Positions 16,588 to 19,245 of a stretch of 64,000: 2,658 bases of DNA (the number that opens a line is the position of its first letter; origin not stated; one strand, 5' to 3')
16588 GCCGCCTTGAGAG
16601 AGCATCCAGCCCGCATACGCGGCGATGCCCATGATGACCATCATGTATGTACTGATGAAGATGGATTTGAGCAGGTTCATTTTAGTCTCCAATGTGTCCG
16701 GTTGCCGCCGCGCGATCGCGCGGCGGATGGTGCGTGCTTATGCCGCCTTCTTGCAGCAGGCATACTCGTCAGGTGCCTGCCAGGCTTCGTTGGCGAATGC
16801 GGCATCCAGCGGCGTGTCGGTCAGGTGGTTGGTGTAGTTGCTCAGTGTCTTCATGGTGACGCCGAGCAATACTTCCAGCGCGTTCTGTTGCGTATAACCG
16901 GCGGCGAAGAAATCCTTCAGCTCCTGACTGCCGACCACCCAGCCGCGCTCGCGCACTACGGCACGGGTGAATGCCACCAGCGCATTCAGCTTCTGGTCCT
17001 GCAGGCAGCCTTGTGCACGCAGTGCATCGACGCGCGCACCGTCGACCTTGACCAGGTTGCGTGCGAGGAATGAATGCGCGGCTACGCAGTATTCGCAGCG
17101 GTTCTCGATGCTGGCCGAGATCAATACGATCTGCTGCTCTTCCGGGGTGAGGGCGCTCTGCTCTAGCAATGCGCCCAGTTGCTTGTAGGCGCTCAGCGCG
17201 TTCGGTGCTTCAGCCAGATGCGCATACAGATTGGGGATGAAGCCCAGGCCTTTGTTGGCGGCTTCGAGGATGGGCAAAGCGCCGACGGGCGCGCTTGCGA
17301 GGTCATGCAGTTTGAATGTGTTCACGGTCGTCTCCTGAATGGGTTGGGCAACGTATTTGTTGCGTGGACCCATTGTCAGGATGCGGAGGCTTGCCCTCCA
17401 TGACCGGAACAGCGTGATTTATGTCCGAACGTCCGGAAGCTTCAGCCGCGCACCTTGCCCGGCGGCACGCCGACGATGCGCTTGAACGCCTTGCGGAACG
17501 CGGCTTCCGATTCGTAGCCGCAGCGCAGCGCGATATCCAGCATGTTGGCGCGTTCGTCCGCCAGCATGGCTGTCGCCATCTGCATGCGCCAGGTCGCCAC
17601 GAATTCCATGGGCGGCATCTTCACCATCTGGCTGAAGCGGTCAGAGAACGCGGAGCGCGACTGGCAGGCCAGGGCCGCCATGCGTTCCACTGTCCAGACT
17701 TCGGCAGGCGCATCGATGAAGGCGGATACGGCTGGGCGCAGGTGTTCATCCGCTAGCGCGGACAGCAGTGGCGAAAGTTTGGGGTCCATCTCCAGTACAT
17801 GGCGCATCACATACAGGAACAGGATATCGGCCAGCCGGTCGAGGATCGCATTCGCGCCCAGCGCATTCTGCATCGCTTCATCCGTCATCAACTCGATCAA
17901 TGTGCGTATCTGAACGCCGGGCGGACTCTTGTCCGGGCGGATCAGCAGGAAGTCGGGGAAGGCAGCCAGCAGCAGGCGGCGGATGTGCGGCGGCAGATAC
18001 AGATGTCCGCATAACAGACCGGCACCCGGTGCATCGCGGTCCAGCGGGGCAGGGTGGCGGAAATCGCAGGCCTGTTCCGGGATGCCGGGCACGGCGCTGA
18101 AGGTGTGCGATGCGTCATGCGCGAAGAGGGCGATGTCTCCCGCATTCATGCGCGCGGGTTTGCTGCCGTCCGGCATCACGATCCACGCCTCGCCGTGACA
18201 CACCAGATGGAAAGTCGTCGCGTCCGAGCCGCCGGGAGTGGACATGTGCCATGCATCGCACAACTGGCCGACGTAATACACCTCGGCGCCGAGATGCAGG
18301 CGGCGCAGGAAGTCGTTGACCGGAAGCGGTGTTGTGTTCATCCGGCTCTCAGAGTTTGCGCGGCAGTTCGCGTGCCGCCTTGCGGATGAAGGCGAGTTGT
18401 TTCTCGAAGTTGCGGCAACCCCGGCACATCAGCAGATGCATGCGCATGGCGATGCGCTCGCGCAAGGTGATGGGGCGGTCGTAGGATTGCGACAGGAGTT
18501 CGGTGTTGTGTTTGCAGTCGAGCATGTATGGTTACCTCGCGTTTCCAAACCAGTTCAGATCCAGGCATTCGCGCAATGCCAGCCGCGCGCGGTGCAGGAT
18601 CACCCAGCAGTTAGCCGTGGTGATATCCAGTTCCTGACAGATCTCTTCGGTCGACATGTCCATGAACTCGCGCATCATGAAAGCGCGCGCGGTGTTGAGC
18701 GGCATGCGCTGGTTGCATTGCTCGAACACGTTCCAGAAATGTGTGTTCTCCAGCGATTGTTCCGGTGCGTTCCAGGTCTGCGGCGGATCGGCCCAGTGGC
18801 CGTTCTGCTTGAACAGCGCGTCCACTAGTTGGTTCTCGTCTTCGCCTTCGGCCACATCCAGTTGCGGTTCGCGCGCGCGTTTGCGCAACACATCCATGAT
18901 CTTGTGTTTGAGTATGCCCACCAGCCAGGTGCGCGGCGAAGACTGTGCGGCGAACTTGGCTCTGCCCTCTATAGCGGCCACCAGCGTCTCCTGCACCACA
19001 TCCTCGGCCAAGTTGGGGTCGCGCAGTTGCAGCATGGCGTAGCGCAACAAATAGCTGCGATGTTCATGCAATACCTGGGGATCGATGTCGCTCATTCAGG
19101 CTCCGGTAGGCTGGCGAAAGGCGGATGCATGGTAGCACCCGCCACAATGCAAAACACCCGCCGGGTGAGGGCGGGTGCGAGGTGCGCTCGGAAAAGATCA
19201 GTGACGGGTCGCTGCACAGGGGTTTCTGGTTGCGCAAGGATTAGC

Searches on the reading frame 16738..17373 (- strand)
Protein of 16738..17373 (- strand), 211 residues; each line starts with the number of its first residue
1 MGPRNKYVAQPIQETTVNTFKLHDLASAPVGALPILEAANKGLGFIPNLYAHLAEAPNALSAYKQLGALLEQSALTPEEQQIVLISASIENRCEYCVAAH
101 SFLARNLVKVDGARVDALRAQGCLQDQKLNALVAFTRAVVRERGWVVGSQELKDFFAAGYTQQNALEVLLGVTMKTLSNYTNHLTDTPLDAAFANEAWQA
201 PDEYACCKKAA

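Call 4: search_protein_families(library=pfam, proteins=[window:16738-17373:-], max_evalue=0.01)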
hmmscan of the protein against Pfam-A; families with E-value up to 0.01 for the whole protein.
window:16738-17373:- (211 aa): 1 family
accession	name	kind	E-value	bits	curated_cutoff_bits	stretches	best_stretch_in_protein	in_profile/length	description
PF02627.25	CMD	-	2.8e-06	27.7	23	1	67-106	12-51/84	Carboxymuconolactone decarboxylase family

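Call 5: search_protein_families(library=ncbifam, proteins=[window:16738-17373:-], max_evalue=0.01)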
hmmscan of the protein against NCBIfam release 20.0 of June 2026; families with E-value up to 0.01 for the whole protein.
window:16738-17373:- (211 aa): 4 families
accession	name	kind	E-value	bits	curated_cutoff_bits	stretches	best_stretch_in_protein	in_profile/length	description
TIGR01926.1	peroxid_rel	subfamily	1.2e-12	48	81.8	1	20-179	3-165/178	peroxidase-related enzyme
TIGR00778.1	ahpD_dom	domain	1.1e-05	24.8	27.8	1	73-105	1-33/51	alkylhydroperoxidase AhpD family core domain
NF041238.1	AhpD_rel_CFYUT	equivalog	0.00037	19.8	175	1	43-142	183-290/357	alkylhydroperoxidase-related (seleno)protein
TIGR04030.1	perox_Avi_7169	hypoth_equivalog_domain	0.00078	19.6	233.15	1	75-174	71-171/185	alkylhydroperoxidase domain protein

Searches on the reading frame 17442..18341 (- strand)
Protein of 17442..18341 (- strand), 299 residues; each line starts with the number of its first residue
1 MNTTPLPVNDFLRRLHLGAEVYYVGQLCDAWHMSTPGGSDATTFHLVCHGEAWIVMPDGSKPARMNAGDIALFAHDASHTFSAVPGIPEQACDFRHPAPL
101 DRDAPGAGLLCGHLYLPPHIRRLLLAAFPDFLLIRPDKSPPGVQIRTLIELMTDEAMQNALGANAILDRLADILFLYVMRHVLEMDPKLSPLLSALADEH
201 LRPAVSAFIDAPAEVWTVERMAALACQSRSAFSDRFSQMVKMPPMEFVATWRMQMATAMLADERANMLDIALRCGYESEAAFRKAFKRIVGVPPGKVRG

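Call 4: search_protein_families(library=pfam, proteins=[window:17442-18341:-], max_evalue=0.01)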
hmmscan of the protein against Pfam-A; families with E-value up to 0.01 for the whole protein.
window:17442-18341:- (299 aa): 3 families
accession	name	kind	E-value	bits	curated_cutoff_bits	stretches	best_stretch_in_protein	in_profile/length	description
PF12852.13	Cupin_6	-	8e-39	133.7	26.7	1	7-184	2-183/183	Cupin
PF12833.13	HTH_18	-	1.2e-17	64.4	33.6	1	221-298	1-78/80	Helix-turn-helix domain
PF00165.29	HTH_AraC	-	4.4e-09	36.7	26.6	1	264-292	8-35/42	Bacterial regulatory helix-turn-helix proteins, AraC family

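Call 5: search_protein_families(library=ncbifam, proteins=[window:17442-18341:-], max_evalue=0.01)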
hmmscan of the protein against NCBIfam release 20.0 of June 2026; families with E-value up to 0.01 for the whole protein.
window:17442-18341:- (299 aa): 22 families
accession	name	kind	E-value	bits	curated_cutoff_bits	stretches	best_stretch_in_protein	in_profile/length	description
NF040475.1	chlor_reg_RclR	equivalog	4.5e-33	114.8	400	1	109-298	87-276/284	reactive chlorine-specific transcriptional regulator RclR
NF006902.0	PRK09393.1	equivalog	1.4e-13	50.7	425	1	197-298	218-319/327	transcriptional regulator FtrA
NF049968.1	QhpR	equivalog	5e-10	39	250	1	248-298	234-284/284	AraC-like transcriptional regulator QhpR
NF007860.0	PRK10572.1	equivalog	4.6e-08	32.3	208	1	193-298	177-282/292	arabinose operon transcriptional regulator AraC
NF010025.2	PRK13500.1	equivalog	5.5e-08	32.7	525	1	143-298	124-275/282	HTH-type transcriptional activator RhaR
NF007693.0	PRK10371.1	equivalog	5.2e-07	29.2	253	1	236-298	235-297/309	transcriptional regulator MelR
TIGR04094.1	adjacent_YSIRK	equivalog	1.8e-06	27.2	200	1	217-295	303-380/383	YSIRK-targeted surface antigen transcriptional regulator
NF047455.1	TF_Staph_AryK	equivalog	3.8e-06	25.4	850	1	194-298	152-256/759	transcriptional regulator AryK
NF049932.1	TranspRegBtr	equivalog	7.1e-06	24.8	900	1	208-294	172-259/531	bacillibactin transport transcriptional regulator Btr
TIGR02297.1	HpaA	equivalog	8.9e-06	25.1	274.65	1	144-298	133-285/287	4-hydroxyphenylacetate catabolism regulatory protein HpaA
NF041686.2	ant_diox_reg_AndR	equivalog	1.2e-05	25.1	350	1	165-295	182-315/321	anthranilate 1,2-dioxygenase regulatory protein AndR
NF012144.2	ramA_TF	equivalog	1.5e-05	25.3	180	1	218-298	24-104/108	RamA family antibiotic efflux transcriptional regulator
NF007584.0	PRK10219.1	equivalog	0.00032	21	174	1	217-294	23-100/107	superoxide response transcriptional regulator SoxS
NF010026.0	PRK13501.1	equivalog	0.00042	19.6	363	1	228-298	205-275/290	HTH-type transcriptional activator RhaR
NF007432.1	PRK09978.1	equivalog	0.00053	19.2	500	1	177-295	119-237/274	DNA-binding transcriptional regulator GadX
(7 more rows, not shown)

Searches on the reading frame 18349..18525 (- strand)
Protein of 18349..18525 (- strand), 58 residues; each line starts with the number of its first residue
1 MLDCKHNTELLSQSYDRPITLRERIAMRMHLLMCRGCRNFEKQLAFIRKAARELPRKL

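Call 4: search_protein_families(library=pfam, proteins=[window:18349-18525:-], max_evalue=0.01)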
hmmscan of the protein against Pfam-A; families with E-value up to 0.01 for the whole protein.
window:18349-18525:- (58 aa): 1 family
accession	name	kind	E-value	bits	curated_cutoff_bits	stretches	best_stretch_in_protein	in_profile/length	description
PF13490.11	zf-HC2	-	4.6e-06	27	22.2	1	8-38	5-35/35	Putative zinc-finger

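Call 5: search_protein_families(library=ncbifam, proteins=[window:18349-18525:-], max_evalue=0.01)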
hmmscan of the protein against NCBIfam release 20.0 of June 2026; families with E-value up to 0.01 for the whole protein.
window:18349-18525:- (58 aa): 1 family
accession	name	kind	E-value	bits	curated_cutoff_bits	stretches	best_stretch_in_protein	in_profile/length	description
NF052368.1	antisigmaE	subfamily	1.2e-21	76.3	50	1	1-48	1-48/48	anti-sigma factor family protein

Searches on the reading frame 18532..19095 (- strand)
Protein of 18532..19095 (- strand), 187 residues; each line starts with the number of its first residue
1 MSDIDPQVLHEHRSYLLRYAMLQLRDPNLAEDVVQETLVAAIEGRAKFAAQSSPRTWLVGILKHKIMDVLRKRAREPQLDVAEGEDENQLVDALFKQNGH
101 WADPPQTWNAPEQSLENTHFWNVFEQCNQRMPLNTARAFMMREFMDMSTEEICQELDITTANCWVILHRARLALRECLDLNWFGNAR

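Call 4: search_protein_families(library=pfam, proteins=[window:18532-19095:-], max_evalue=0.01)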
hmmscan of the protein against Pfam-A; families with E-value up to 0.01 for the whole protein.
window:18532-19095:- (187 aa): 4 families
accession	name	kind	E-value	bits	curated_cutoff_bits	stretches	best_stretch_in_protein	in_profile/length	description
PF04542.20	Sigma70_r2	-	1.7e-14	53.8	24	1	10-75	3-70/71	Sigma-70 region 2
PF08281.18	Sigma70_r4_2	-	6.4e-10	39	25.7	1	125-174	5-54/54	Sigma-70, region 4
PF22029.2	PhyR_sigma2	-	1.8e-06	28.3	27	1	12-59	4-51/55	Sigma2 domain of PhyR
PF18432.7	ECD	-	0.0086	16.2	25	0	84-174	20-107/110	Extracellular Cadherin domain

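Call 5: search_protein_families(library=ncbifam, proteins=[window:18532-19095:-], max_evalue=0.01)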
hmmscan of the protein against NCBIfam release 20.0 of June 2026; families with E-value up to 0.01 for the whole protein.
window:18532-19095:- (187 aa): 80 families (the best 25 are shown)
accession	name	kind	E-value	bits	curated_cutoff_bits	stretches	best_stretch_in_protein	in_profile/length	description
TIGR02943.1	Sig70_famx1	hypoth_equivalog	1.3e-77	259.8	162.2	1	3-185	2-186/188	RNA polymerase sigma-70 factor, TIGR02943 family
NF009173.0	PRK12520.1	equivalog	5e-74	248.2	255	1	5-186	4-187/191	RNA polymerase sigma factor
NF008892.0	PRK11924.2-1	equivalog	1.3e-73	246.9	291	1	4-186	17-201/203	RNA polymerase sigma factor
NF009184.0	PRK12532.1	equivalog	1.4e-63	214.4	276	1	4-184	6-190/195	RNA polymerase sigma factor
NF009196.0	PRK12544.1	equivalog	5.6e-62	208.8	287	1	5-184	20-202/208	RNA polymerase factor sigma-70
NF009182.0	PRK12530.1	subfamily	2.2e-54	183.8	264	1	2-185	8-191/193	RNA polymerase sigma factor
NF009197.0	PRK12545.1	equivalog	3.3e-51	173.9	336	1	5-179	10-188/201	RNA polymerase factor sigma-70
TIGR02937.1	sigma70-ECF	superfamily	8.4e-22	77.6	42.9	1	9-178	7-165/165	sigma-70 family RNA polymerase sigma factor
NF008888.0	PRK11922.1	equivalog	9.1e-22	77.8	204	1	8-179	35-197/231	RNA polymerase sigma factor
NF058625.1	sigma_PG0214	equivalog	3.2e-21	75.8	130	2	11-87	12-88/170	GFO_1088 family ECF-type sigma factor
TIGR02985.1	Sig70_bacteroi1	subfamily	3.2e-19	69.7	126.4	1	10-177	8-161/162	RNA polymerase sigma-70 factor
TIGR02950.1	SigM_subfam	subfamily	1.2e-17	64.3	147.95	1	8-177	5-157/159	RNA polymerase sigma factor, SigM family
NF009166.1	PRK12513.1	equivalog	3.8e-17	62.6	206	1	9-173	28-178/193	RNA polymerase sigma factor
NF006089.0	PRK08241.1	subfamily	1.2e-16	60.7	240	1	10-176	29-202/343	RNA polymerase subunit sigma-70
TIGR02989.1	Sig-70_gvs1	subfamily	1.6e-16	60.6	124.55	1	8-178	6-158/158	RNA polymerase sigma-70 factor, Rhodopirellula/Verrucomicrobium family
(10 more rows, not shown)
